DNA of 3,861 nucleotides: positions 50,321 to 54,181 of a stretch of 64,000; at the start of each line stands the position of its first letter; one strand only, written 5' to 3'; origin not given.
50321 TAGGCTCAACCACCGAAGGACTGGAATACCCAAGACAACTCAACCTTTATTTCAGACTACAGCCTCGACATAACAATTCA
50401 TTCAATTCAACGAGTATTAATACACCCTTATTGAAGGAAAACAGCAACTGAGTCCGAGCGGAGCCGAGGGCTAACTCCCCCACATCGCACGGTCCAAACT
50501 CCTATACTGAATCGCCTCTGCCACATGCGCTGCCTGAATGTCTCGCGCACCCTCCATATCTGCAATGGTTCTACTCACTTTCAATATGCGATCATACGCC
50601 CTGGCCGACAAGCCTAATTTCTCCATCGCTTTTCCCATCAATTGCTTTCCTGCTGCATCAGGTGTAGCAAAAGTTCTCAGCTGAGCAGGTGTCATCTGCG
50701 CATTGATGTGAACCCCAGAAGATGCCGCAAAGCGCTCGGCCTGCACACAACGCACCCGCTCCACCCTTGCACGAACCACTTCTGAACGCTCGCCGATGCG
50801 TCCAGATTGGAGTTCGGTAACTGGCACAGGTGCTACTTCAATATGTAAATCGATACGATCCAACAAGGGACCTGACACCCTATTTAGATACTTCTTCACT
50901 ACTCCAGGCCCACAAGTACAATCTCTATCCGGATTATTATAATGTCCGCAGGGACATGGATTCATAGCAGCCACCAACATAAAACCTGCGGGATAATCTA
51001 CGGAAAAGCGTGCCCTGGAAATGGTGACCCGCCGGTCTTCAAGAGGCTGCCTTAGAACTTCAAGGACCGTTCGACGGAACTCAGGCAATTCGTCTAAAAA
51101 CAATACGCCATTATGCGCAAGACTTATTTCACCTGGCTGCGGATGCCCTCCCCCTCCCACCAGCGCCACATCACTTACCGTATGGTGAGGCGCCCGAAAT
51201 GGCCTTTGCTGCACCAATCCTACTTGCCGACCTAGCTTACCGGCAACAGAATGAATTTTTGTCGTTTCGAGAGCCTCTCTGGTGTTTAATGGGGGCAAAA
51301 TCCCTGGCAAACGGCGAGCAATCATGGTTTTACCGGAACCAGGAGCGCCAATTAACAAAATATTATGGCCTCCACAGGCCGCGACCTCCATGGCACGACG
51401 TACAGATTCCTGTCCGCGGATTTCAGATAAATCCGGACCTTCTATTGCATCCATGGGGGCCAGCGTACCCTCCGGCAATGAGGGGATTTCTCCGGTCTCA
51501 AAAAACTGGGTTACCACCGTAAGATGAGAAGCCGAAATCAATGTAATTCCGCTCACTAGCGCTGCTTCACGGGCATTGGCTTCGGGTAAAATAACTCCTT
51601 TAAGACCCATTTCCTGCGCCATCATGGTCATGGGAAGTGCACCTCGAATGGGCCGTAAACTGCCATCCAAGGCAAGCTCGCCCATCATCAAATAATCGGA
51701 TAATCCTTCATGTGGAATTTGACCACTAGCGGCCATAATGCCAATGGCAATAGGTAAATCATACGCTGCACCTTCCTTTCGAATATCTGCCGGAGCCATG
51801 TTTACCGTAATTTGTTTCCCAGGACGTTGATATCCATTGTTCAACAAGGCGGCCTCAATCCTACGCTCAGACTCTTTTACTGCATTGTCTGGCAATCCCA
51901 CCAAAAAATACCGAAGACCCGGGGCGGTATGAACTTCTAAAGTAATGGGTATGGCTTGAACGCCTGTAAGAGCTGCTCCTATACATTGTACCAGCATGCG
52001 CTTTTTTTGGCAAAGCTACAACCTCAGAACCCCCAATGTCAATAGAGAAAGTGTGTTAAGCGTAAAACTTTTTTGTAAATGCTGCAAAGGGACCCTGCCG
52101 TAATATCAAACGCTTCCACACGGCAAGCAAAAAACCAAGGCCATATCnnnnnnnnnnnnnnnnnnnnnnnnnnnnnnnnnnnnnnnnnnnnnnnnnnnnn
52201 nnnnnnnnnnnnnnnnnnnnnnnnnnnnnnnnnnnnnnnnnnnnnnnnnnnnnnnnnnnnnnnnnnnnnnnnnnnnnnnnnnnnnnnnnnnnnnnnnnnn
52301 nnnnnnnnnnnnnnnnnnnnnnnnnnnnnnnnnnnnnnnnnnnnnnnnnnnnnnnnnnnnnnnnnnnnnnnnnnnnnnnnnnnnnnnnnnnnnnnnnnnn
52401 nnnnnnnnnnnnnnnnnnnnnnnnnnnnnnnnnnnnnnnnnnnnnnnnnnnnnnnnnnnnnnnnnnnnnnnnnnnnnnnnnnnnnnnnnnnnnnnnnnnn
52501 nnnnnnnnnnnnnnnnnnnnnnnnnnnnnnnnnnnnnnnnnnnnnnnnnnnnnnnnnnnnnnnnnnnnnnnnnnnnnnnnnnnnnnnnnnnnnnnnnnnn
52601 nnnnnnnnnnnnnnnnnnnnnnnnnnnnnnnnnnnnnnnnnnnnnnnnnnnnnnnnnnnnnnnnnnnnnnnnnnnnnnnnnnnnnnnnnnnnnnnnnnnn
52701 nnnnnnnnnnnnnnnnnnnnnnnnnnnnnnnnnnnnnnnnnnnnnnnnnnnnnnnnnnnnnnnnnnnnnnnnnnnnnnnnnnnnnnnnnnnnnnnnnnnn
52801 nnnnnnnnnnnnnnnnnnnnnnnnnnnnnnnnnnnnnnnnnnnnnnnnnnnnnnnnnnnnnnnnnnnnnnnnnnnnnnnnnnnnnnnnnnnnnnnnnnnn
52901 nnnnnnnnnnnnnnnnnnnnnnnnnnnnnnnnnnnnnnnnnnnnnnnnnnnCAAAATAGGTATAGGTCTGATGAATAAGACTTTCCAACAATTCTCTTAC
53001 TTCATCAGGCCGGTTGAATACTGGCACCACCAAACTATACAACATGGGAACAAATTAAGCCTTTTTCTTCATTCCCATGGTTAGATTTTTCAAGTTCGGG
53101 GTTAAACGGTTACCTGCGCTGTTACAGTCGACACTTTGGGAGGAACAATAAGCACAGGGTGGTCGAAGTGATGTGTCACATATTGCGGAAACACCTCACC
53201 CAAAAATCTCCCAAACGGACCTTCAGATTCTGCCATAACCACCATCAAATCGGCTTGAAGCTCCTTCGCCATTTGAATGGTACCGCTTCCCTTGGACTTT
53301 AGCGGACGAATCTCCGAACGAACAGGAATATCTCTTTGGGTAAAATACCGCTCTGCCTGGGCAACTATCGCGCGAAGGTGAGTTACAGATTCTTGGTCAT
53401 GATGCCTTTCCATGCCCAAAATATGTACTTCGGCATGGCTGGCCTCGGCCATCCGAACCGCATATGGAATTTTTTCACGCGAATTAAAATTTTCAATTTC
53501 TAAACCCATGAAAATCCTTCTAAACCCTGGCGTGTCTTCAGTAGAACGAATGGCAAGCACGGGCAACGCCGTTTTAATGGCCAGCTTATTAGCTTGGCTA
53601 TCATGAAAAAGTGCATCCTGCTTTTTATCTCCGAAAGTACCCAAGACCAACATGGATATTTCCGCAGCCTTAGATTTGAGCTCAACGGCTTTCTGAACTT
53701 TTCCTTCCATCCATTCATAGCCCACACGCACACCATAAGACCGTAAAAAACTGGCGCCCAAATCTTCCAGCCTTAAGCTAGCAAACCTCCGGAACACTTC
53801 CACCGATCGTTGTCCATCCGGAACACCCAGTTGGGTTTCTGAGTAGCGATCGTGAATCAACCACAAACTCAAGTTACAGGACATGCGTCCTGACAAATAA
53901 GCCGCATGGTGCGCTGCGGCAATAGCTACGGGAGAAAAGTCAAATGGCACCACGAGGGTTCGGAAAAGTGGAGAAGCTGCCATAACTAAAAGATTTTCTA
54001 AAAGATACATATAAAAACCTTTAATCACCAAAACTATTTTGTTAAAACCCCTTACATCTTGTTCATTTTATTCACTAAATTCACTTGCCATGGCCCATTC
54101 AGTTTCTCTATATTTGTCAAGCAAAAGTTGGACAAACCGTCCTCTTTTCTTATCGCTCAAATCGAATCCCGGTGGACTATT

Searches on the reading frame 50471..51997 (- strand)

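Call 58: search_protein_families(library=pfam, proteins=[window:50471-51997:-], max_evalue=0.0001)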
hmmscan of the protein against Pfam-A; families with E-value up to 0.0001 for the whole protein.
window:50471-51997:- (508 aa): 7 families
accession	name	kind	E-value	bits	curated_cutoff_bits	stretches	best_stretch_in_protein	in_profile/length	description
PF01078.27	Mg_chelatase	-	1.3e-96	322.4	20.3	1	189-394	1-205/207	Magnesium chelatase, subunit ChlI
PF13541.12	ChlI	-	1.5e-43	148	27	1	21-141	2-121/121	Subunit ChlI of Mg-chelatase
PF13335.12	Mg_chelatase_C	-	1.4e-31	109.3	26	1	402-499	1-94/94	Magnesium chelatase, subunit ChlI C-terminal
PF07728.20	AAA_5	-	2.5e-11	44.2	22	1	212-349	1-125/139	AAA domain (dynein-related subfamily)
PF00493.29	MCM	-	7.1e-07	29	23.3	0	288-355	114-180/224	MCM P-loop domain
PF00158.32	Sigma54_activat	-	3.3e-05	24.1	20.2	0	286-324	84-122/168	Sigma-54 interaction domain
PF00005.33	ABC_tran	-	9.6e-05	23.4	25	0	210-295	11-80/137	ABC transporter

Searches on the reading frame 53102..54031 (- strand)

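Call 58: search_protein_families(library=pfam, proteins=[window:53102-54031:-], max_evalue=0.0001)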
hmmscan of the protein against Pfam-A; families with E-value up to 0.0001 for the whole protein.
window:53102-54031:- (309 aa): 1 family
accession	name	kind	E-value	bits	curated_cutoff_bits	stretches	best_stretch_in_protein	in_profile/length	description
PF00582.32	Usp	-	2.3e-17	64.3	24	2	206-297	50-141/141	Universal stress protein family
